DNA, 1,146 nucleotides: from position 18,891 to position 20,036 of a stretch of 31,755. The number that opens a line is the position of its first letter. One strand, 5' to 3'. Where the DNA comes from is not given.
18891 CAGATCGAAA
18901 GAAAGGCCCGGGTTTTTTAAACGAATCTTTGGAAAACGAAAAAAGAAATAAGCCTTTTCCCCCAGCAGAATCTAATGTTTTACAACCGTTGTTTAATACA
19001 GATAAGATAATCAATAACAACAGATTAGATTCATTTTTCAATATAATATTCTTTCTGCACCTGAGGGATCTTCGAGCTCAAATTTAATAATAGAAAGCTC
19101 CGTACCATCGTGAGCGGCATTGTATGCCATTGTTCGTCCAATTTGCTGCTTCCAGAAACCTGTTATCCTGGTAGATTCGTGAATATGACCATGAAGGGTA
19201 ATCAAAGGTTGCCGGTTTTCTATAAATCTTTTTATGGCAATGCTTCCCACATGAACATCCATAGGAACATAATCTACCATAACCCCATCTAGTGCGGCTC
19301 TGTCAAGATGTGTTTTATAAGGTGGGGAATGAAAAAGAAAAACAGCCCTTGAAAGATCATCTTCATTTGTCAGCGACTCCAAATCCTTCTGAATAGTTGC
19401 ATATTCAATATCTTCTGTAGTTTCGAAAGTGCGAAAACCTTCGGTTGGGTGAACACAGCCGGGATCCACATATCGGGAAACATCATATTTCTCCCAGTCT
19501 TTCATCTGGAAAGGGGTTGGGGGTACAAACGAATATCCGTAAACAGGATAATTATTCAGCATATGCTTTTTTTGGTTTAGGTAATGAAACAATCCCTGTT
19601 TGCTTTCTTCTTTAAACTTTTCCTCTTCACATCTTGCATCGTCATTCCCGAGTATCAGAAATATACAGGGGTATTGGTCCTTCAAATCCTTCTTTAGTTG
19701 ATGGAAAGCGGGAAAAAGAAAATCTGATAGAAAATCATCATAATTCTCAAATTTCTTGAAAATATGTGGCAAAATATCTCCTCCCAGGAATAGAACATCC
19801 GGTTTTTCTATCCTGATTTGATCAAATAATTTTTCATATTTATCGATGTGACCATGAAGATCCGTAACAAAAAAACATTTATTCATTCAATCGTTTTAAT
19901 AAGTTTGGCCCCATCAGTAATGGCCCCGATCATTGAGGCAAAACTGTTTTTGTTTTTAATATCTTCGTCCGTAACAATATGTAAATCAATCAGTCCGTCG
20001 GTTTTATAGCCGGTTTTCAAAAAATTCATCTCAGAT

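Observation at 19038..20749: Translationally coupled sensor-nucleotidyltransferase plus metallophosphoesterase: candidate undescribed writer/eraser nucleotide-signalling module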

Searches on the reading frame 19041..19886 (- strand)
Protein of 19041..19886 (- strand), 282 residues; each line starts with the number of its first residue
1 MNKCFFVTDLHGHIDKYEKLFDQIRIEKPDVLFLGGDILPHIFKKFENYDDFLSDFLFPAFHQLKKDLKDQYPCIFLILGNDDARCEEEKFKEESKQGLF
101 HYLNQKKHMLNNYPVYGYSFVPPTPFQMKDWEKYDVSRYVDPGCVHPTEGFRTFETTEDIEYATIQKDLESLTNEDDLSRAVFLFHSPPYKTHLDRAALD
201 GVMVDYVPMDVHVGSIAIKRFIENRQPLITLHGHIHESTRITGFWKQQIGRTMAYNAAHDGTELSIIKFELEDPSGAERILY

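Call 3: search_protein_families(library=pfam, proteins=[window:19041-19886:-], max_evalue=1)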
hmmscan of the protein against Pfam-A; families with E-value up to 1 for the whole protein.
window:19041-19886:- (282 aa): 3 families
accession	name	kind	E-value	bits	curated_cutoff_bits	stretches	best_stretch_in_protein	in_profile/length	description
PF00149.33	Metallophos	-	2.1e-12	48.3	21.5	1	6-237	5-190/191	Calcineurin-like phosphoesterase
PF14582.11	Metallophos_3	-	0.0055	16.5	28.2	1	3-40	7-44/259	Metallophosphoesterase, calcineurin superfamily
PF12850.12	Metallophos_2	-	0.011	16.2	27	1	5-49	4-48/154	Calcineurin-like phosphoesterase superfamily domain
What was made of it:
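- On Calcineurin-like metallophosphoesterase superfamily: PF00149 scores 48.3 bits against 21.5 (call 3).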

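Call 4: search_protein_families(library=ncbifam, proteins=[window:19041-19886:-], max_evalue=1)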
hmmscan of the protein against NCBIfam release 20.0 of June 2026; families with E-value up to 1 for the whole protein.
window:19041-19886:- (282 aa): 2 families
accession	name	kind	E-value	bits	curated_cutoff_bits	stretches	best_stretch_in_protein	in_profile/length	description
NF006988.0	PRK09453.1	equivalog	3.1e-05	23.9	117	1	3-88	2-79/183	phosphodiesterase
NF001204.0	PRK00166.1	equivalog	0.03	13.6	176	1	4-39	3-39/276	symmetrical bis(5'-nucleosyl)-tetraphosphatase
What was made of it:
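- On Class III cNMP phosphodiesterase (CpdA/Icc) or YfcE-type phosphodiesterase: The best NCBIfam hit is PRK09453 at 23.9 bits against a cutoff of 117, and covers the N-terminal 88 residues only (call 4).
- Closest known: GlnD. Different: No GlnD or GlnE model is hit (calls 3, 4).
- Closest known: Class III cyclic-nucleotide phosphodiesterases. Same: A partial NCBIfam hit to YfcE-type PRK09453, 23.9 bits (call 4).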

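Call 14: search_solved_structures(query=window:19041-19886:-, max_evalue=1, show_alignments=2)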
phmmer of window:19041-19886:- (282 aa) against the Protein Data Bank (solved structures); distinct sequences matched with E-value up to 1: 1.
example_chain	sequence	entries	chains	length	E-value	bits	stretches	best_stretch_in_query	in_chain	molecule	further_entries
3a6p_A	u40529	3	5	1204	0.22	14.1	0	82-153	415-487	Exportin-5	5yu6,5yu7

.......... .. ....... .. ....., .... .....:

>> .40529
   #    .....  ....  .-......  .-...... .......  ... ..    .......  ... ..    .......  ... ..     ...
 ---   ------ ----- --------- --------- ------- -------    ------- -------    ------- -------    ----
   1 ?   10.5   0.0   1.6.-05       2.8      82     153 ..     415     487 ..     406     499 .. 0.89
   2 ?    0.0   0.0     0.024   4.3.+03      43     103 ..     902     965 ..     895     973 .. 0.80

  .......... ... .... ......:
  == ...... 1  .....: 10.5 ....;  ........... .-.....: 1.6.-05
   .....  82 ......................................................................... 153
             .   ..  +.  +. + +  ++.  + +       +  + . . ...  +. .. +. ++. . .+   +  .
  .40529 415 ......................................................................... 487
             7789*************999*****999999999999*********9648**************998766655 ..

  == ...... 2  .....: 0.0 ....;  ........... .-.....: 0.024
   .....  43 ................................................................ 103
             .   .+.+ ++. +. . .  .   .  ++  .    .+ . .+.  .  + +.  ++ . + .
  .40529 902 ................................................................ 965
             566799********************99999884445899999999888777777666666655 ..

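Call 30: find_homologous_proteins(query=window:19041-19886:-, max_evalue=0.001)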
Query window:19041-19886:- (282 aa): 7730 proteins with E <= 0.001 among 8000 candidates; the best 120 are listed.
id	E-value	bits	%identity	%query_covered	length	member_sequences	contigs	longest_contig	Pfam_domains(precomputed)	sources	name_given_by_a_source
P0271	1.4e-192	656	99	100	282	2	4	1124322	PF00149.34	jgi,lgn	-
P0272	6.4e-150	516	75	100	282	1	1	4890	PF12850.13,PF00149.34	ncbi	-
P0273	7.6e-148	510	75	100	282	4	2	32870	PF00149.34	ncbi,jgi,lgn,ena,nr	ncbi:MAG: hypothetical protein CVU00_05365 [Bacteroidetes bacterium HGW-Bacteroidetes-17]|jgi:Icc-re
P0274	1.3e-147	509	75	100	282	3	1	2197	PF12850.13,PF00149.34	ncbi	-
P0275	1.5e-147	509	76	100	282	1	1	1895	PF00149.34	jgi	-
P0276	5.6e-147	507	76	100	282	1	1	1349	PF00149.34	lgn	-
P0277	6.3e-145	500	74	100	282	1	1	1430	PF12850.13,PF00149.34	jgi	-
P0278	3.2e-144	498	74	100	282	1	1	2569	PF12850.13,PF00149.34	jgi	-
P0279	6.2e-144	497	74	100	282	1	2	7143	PF12850.13,PF00149.34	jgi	-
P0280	7.4e-144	497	74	100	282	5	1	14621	PF00149.34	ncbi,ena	-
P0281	1.7e-143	495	73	100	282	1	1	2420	PF00149.34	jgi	jgi:Icc-related predicted phosphoesterase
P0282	2.7e-143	495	74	100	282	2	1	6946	PF12850.13,PF00149.34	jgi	-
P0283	3.4e-143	494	75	100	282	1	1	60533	PF00149.34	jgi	-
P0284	5.9e-143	494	75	100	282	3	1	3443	PF00149.34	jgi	jgi:Icc-related predicted phosphoesterase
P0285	2.7e-142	491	73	100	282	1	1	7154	PF12850.13,PF00149.34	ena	-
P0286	3.4e-142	491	74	100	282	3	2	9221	PF00149.34,PF14582.12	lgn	-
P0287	1.1e-141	489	73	100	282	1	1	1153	PF00149.34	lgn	-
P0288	1.7e-141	489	72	100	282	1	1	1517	PF00149.34,PF14582.12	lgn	-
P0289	2.3e-141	488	74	100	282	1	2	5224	PF00149.34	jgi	-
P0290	1.8e-140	485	73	100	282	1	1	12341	PF00149.34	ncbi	-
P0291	7.5e-140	483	72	100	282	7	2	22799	PF00149.34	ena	-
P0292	2.0e-139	482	71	100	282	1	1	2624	PF12850.13,PF00149.34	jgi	-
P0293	3.8e-139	481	71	100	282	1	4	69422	PF00149.34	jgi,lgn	jgi:Icc-related predicted phosphoesterase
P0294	8.8e-139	480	72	100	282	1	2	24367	PF00149.34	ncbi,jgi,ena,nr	ncbi:MAG: hypothetical protein B6D61_06390 [Bacteroidetes bacterium 4484_249]|nr:MAG: hypothetical p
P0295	8.1e-138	477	72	100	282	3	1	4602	PF00149.34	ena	-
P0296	2.2e-137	475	72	100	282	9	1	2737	PF00149.34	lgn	-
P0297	2.4e-137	475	72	100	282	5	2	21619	PF00149.34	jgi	-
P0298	5.4e-137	474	72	100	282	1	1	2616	PF00149.34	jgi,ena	-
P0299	6.3e-137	474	72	100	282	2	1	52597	PF00149.34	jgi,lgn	jgi:Icc-related predicted phosphoesterase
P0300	1.0e-136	473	71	98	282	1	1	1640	PF12850.13,PF00149.34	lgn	-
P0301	1.8e-136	472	72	100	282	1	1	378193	PF00149.34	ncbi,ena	-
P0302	2.2e-136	472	71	100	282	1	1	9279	PF00149.34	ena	-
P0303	2.9e-136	472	71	100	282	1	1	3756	PF00149.34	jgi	-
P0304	5.1e-136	471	68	100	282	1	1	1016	PF00149.34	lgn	-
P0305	5.9e-135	467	72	100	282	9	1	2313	PF00149.34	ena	-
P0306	7.9e-135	467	70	100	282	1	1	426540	PF00149.34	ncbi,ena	-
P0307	4.3e-134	465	72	100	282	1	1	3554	PF00149.34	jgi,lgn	-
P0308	2.2e-133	462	70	99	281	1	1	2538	PF00149.34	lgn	-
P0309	4.5e-133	461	70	100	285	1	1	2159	PF00149.34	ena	-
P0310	4.6e-133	461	71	100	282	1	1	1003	PF00149.34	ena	-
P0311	6.9e-133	461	69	100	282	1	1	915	PF00149.34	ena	-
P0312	1.1e-132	460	71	100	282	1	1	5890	PF00149.34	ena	-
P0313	1.2e-132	460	71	100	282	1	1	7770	PF00149.34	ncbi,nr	ncbi:MAG: metallophosphoesterase [Bacteroidales bacterium]|nr:metallophosphoesterase [Bacteroidales 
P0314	4.5e-132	458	69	100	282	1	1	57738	PF00149.34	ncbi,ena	-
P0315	4.7e-132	458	69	100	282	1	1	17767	PF00149.34,PF14582.12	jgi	jgi:Icc-related predicted phosphoesterase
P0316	1.0e-131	457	69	100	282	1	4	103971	PF00149.34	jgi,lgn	jgi:Icc-related predicted phosphoesterase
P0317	2.6e-131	455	70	100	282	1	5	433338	PF00149.34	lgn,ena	-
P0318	9.1e-131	454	69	96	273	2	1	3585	PF00149.34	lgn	-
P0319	1.1e-130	453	68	99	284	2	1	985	PF00149.34,PF14582.12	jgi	-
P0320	2.4e-130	452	67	100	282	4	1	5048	PF00149.34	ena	-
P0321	8.0e-130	451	68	99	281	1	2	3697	PF00149.34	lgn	-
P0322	1.1e-129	450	68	99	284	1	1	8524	PF00149.34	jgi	jgi:Icc-related predicted phosphoesterase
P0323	5.8e-129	448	68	100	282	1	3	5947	PF00149.34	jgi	-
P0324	8.6e-129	447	68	99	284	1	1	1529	PF00149.34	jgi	jgi:uncharacterized protein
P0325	1.1e-128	447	68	99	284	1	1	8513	PF00149.34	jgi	jgi:Icc-related predicted phosphoesterase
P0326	1.7e-128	446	67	100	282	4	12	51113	PF00149.34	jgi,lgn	jgi:Icc-related predicted phosphoesterase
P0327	1.9e-128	446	69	100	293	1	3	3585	PF00149.34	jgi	-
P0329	7.9e-128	444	67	100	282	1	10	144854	PF00149.34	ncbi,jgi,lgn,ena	-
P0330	1.0e-127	444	67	100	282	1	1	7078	PF00149.34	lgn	-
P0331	1.1e-127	444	67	100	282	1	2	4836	PF00149.34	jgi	jgi:Icc-related predicted phosphoesterase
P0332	1.2e-127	443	67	100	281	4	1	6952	PF00149.34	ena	-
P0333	1.4e-127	443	67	100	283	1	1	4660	PF00149.34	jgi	jgi:uncharacterized protein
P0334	1.6e-127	443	67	99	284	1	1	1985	PF00149.34,PF14582.12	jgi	jgi:uncharacterized protein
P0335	3.0e-127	442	65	100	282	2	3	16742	PF00149.34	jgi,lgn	-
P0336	3.9e-127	442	67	100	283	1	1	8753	PF00149.34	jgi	jgi:uncharacterized protein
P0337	6.9e-127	441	68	100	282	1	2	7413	PF00149.34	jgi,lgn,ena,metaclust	metaclust:\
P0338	7.7e-127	441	67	100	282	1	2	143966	PF00149.34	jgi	-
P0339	8.1e-127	441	65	100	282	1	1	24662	PF00149.34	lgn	-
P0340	8.6e-127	441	67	99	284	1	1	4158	PF00149.34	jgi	jgi:uncharacterized protein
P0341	9.5e-127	440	66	100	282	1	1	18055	PF00149.34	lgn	-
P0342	3.2e-126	439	66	100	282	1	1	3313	PF00149.34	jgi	jgi:Icc-related predicted phosphoesterase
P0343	3.6e-126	439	66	100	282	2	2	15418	PF00149.34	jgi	jgi:Icc-related predicted phosphoesterase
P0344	4.6e-126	438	65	100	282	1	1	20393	PF00149.34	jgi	jgi:Icc-related predicted phosphoesterase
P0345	6.9e-126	438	66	99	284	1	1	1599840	PF00149.34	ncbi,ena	-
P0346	8.5e-126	437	65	100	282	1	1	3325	PF00149.34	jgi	-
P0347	1.2e-125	437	65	100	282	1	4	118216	PF00149.34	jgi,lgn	jgi:Icc-related predicted phosphoesterase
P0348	1.4e-125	437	67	99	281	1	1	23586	PF00149.34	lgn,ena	-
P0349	2.3e-125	436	65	100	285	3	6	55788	PF00149.34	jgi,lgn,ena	-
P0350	5.5e-125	435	67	100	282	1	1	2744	PF00149.34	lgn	-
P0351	5.5e-125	435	66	100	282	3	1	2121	PF00149.34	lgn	-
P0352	8.1e-125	434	66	100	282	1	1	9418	PF00149.34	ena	-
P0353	8.4e-125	434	64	100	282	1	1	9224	PF00149.34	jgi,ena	-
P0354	9.7e-125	434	64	100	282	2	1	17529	PF00149.34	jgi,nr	nr:metallophosphoesterase [Bacteroidota bacterium]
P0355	6.0e-124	431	67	100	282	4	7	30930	PF00149.34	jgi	jgi:Icc-related predicted phosphoesterase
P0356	7.0e-124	431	66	100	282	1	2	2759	PF00149.34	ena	-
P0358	2.2e-123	429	66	100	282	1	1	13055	PF00149.34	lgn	-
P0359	3.6e-123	429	68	95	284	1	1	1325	PF00149.34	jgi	jgi:Icc-related predicted phosphoesterase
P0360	3.8e-123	429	64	100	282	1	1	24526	PF00149.34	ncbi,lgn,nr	ncbi:MAG: metallophosphoesterase [Bacteroidales bacterium]|nr:metallophosphoesterase [Bacteroidales 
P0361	4.3e-123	428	64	99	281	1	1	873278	PF00149.34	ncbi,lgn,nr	ncbi:MAG: metallophosphoesterase [Bacteroidetes bacterium]|nr:metallophosphoesterase [Bacteroidota b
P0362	7.3e-123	428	64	100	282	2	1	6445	PF00149.34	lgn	-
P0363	7.7e-123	428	65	100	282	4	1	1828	PF00149.34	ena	-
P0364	8.0e-123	428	65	99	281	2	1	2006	PF00149.34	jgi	-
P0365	9.5e-123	427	65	99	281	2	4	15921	PF00149.34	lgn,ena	-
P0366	1.6e-122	427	63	100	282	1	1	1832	PF00149.34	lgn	-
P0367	3.7e-122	425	64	100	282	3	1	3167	PF00149.34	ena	-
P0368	3.9e-122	425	64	100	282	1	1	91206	PF00149.34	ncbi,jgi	jgi:Icc-related predicted phosphoesterase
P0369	4.5e-122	425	64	99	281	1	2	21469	PF00149.34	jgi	jgi:uncharacterized protein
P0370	7.1e-122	424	64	100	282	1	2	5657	PF00149.34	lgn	-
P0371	1.2e-121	424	64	100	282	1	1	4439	PF00149.34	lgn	-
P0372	1.5e-121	423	64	100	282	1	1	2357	PF00149.34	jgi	jgi:Icc-related predicted phosphoesterase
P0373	1.6e-121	423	65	99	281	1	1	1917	PF00149.34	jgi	jgi:Icc-related predicted phosphoesterase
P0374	1.7e-121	423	62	100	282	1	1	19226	PF00149.34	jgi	-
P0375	1.8e-121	423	64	100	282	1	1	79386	PF00149.34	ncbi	ncbi:MAG: metallophosphoesterase [Bacteroidales bacterium]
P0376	6.3e-121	421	64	98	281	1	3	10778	PF00149.34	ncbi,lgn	-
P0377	1.1e-120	421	63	99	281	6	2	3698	PF00149.34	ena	-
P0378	2.0e-120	420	63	100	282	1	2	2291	PF00149.34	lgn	-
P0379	2.0e-120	420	62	100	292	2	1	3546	PF00149.34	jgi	-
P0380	2.1e-120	420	62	100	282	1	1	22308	PF00149.34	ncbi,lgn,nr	ncbi:MAG: hypothetical protein JXA03_04095 [Bacteroidales bacterium]|nr:hypothetical protein [Bacter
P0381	2.4e-120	419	63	100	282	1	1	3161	PF00149.34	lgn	-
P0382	2.9e-120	419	63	100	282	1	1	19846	PF00149.34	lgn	-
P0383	5.0e-120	418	63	99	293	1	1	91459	PF12850.13,PF00149.34,PF14582.12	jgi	jgi:Icc-related predicted phosphoesterase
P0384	1.3e-119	417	62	99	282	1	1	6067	PF00149.34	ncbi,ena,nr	ncbi:MAG: metallophosphoesterase [Bacteroidales bacterium]|nr:metallophosphoesterase [Bacteroidales 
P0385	1.7e-119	417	64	99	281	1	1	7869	PF00149.34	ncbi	-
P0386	1.8e-119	416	62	100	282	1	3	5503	PF00149.34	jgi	jgi:uncharacterized protein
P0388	5.3e-119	415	64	99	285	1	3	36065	PF00149.34,PF14582.12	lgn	-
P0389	6.2e-119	415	63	100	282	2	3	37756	PF00149.34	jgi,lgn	-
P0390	7.3e-119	415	61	100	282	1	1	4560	PF00149.34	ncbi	-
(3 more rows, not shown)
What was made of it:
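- Closest known: Class III cyclic-nucleotide phosphodiesterases. Same: The JGI label 'Icc-related' (call 30).
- JGI labels the MPE 'Icc-related' (call 30).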

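Call 34: search_protein_families(library=padloc, proteins=[window:19041-19886:-], max_evalue=0.01)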
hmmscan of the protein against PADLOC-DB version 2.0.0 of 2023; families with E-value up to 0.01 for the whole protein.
window:19041-19886:- (282 aa): 1 family
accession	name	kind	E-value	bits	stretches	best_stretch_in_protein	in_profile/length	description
PDLC04908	PDC-S10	-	1.7e-11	41.8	2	182-259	139-200/223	-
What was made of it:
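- There is no hit to any CD-NTase or cyclase model at a curated threshold (calls 3, 4, 34).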

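Call 38: predict_structure(alignment_id=A2)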
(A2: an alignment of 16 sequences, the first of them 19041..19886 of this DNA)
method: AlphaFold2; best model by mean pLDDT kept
length: 282 residues; sequences in the alignment: 16
mean_pLDDT: 75.0   pTM: 0.78
mean pLDDT of the five models: 75.0, 74.7, 73.6, 72.9, 71.2
residues with pLDDT >= 90: 111; 70-90: 74; 50-70: 39; < 50: 58
segments of 3 or more residues with pLDDT < 50: 123-156, 191-211
pLDDT, mean of each block of 10 residues (from residue 1): 89 90 97 88 63 90 96 92 67 93 93 90 39 37 38 46 78 91 77 35 37 66 92 65 76 87 92 94 92
secondary structure, 60 per line:
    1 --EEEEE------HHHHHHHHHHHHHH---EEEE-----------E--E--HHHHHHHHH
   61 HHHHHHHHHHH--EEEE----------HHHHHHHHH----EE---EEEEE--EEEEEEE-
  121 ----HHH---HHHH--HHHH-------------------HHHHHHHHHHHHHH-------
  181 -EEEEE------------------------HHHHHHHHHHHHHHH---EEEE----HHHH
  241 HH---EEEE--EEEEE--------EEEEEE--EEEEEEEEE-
elements in order: E3-7 H14-27 E31-34 H52-71 E74-77 H88-96 E106-110 E113-119 H131-134 H137-140 H160-173 E182-186 H211-225 E229-232 H237-242 E246-249 E252-256 E265-270 E273-281

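Call 41: fold_search(model_id=the predicted structure, library=pdb)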
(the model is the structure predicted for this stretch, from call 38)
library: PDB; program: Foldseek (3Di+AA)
matches with E <= 10: 720; with E <= 0.001: 70
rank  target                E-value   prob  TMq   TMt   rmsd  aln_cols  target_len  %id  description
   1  2yvt                  3.2e-11  1.00  0.55  0.60   8.7       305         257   16  Crystal structure of aq_1956 (released 2007-10-16)
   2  1uf3_C                3.0e-08  1.00  0.56  0.68   6.3       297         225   14  Crystal structure of TT1561 of thermus thermophilus HB8 (released 2003-11-23)
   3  1uf3_A                4.9e-08  1.00  0.56  0.67   6.4       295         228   14  Crystal structure of TT1561 of thermus thermophilus HB8 (released 2003-11-23)
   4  6ph9                  7.0e-08  1.00  0.45  0.51  13.2       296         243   15  Crystal Structure of the Klebsiella pneumoniae LpxH-lipid X complex (released 2020-02-12)
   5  1uf3_B                7.5e-08  1.00  0.56  0.68   5.9       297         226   14  Crystal structure of TT1561 of thermus thermophilus HB8 (released 2003-11-23)
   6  4nzv_B                1.4e-07  1.00  0.50  0.45   6.7       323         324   11  DNA Double-Strand Break Repair Pathway Choice Is Directed by Distinct MRE11 Nuclease Activities (released 2014-01-08)
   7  7ss6                  2.7e-07  1.00  0.41  0.47  12.3       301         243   17  Structure of Klebsiella LpxH in complex with JH-LPH-45 (released 2023-04-12)
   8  9cd1                  3.1e-07  1.00  0.41  0.47  12.7       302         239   16  Crystal structure of the Klebsiella pneumoniae LpxH / JH-LPH-107 complex (released 2025-02-12)
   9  4tug_B                3.5e-07  1.00  0.53  0.50   5.0       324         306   12  Crystal structure of MjMre11-DNA2 complex (released 2014-10-15)
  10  4fcx_B                4.7e-07  1.00  0.49  0.39   6.5       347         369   13  S.pombe Mre11 apoenzym (released 2012-06-20)
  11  3av0_A                5.0e-07  1.00  0.56  0.44   5.0       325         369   13  Crystal structure of Mre11-Rad50 bound to ATP S (released 2011-05-25)
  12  4nzv_A                5.7e-07  1.00  0.49  0.43   7.1       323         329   11  DNA Double-Strand Break Repair Pathway Choice Is Directed by Distinct MRE11 Nuclease Activities (released 2014-01-08)
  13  7ss7                  6.1e-07  1.00  0.41  0.48  13.6       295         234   16  Crystal structure of Klebsiella LpxH in complex with JH-LPH-50 (released 2023-04-12)
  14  6x1y_A                7.3e-07  1.00  0.51  0.45   7.1       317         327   10  Mre11 dimer in complex with small molecule modulator PFMI (released 2020-06-10)
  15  3tho_B                9.9e-07  1.00  0.49  0.40   6.9       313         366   10  Crystal structure of Mre11:Rad50 in its ATP/ADP bound state (released 2011-10-12)
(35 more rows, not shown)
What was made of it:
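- Closest known: Class III cyclic-nucleotide phosphodiesterases. Different: The best structural matches are the uncharacterised aq_1956 and TT1561 (call 41).
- MPE structural neighbours include the cyclic-nucleotide phosphodiesterases MPPED2 and YmdB (call 41). MPE Foldseek neighbours include Mre11/SbcD nucleases (call 41).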

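Call 44: find_related_loci(query=A3, collection=metagenome_contigs, flank=6000)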
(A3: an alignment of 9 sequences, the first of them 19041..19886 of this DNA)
Query A3 (282 aa) in metagenome_contigs; peptide patterns used: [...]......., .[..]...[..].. (x = any residue, [..] = any of these).
600 stretches matched a pattern (row limit reached: there are more); 538 encode a relative of the query (tblastn E <= 1e-3); the best 80 are kept; 80 distinct loci.
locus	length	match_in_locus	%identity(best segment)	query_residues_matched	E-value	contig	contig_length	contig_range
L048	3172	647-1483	72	1-279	3e-142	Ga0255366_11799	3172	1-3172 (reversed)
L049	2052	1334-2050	77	1-239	5e-137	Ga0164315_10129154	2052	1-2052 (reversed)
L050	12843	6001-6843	66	1-281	8e-126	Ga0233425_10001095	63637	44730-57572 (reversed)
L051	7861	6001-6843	64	1-281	7e-125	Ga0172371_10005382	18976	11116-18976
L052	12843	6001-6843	59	1-281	5e-116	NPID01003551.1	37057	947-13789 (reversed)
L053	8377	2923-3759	59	2-281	2e-115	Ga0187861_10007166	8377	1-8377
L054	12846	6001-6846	60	1-281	5e-115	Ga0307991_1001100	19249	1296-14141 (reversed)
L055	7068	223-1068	59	1-281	2e-114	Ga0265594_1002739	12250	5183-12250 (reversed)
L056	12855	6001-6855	59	1-281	3e-114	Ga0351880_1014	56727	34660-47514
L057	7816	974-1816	58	1-281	6e-114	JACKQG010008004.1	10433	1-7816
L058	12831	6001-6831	58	4-281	2e-113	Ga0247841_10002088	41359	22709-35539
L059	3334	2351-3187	58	3-281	9e-116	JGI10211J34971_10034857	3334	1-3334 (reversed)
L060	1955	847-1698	56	4-282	5e-120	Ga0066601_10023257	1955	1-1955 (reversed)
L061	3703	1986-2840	56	1-281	7e-115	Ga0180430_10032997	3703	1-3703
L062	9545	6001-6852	58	1-279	9e-112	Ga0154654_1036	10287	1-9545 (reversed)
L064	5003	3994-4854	57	1-282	2e-111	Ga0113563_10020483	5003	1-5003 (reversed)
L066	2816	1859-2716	57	1-281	2e-114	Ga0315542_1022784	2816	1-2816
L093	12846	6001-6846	53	1-281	2e-107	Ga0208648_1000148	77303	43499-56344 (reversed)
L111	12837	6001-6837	57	1-281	3e-106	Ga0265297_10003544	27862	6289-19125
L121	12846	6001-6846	53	1-277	5e-105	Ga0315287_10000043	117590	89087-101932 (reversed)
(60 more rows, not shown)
